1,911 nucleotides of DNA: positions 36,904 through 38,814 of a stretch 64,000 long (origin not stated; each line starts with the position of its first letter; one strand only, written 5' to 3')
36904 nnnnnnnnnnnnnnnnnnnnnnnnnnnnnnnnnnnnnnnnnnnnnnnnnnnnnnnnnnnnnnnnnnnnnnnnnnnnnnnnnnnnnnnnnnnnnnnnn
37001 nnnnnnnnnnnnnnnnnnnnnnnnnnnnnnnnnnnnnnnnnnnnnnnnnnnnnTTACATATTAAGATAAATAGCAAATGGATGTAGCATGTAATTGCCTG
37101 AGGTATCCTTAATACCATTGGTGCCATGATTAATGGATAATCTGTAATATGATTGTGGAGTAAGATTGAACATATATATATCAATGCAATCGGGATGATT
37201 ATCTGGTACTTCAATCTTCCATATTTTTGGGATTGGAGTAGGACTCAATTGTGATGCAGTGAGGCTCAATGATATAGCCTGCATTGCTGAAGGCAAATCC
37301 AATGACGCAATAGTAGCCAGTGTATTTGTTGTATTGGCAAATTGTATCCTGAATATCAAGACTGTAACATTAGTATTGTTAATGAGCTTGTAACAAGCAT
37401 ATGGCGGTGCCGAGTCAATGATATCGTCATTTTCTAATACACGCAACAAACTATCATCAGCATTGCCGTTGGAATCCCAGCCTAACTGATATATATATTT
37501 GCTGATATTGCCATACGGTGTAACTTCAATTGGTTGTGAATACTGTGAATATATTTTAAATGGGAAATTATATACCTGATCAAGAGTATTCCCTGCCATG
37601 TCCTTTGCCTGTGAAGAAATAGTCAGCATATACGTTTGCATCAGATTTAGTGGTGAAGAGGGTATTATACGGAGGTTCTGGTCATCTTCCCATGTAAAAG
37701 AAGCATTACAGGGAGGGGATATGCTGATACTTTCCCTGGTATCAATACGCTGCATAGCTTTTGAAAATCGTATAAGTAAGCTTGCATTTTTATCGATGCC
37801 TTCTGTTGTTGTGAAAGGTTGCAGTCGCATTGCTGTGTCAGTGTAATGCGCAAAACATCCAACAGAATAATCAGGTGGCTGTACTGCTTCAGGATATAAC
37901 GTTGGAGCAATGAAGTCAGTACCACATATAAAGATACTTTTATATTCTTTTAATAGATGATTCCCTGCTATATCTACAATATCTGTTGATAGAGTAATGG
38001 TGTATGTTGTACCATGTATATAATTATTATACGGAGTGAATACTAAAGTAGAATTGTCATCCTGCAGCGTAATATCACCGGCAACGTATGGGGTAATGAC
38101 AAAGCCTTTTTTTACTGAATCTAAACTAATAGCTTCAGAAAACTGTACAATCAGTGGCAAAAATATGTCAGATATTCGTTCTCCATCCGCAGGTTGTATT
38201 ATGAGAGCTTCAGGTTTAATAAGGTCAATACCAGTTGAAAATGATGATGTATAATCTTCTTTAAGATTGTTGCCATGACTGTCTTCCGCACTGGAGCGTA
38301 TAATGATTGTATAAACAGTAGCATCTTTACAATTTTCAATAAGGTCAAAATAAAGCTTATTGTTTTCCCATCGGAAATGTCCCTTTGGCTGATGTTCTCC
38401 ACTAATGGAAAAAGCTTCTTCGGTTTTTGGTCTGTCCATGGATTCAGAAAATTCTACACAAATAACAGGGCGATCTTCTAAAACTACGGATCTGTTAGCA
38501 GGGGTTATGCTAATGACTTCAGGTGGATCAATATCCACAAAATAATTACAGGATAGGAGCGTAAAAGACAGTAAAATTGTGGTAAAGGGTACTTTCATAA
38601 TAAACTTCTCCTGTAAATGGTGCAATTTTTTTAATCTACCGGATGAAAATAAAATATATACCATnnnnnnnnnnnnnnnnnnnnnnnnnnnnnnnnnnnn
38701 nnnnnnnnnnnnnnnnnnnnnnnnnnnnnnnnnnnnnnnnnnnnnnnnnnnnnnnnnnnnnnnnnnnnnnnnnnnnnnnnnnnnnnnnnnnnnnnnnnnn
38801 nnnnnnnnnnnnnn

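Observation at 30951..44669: Nine-gene, translationally coupled efflux-like operon with five accessory lipoproteins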

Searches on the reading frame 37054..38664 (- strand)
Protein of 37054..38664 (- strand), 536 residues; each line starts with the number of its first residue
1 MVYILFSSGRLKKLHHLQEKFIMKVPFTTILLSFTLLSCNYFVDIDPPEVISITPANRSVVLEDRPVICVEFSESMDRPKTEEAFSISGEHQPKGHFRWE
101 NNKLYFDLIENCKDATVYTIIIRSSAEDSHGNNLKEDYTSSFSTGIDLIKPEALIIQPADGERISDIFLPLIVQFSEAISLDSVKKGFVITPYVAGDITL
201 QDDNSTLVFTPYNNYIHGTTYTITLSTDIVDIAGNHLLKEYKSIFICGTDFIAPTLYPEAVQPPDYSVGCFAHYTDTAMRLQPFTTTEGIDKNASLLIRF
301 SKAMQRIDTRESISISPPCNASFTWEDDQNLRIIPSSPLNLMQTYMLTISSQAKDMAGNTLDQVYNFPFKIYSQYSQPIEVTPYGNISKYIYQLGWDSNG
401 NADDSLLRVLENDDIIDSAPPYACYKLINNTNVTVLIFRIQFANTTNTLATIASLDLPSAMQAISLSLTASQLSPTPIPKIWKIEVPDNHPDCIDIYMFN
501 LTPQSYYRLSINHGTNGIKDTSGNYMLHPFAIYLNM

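Call 4: search_protein_families(library=pfam, proteins=[window:37054-38664:-], max_evalue=0.01)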
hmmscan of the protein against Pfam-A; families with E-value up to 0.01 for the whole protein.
window:37054-38664:- (536 aa): 1 family
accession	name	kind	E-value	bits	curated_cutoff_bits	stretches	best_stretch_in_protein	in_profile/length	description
PF13205.12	Big_5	-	5.2e-44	149.7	23.6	3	44-144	1-105/105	Bacterial Ig-like domain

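Call 5: search_protein_families(library=ncbifam, proteins=[window:37054-38664:-], max_evalue=0.01)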
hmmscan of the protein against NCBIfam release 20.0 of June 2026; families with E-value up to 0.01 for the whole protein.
window:37054-38664:- (536 aa): 0 families
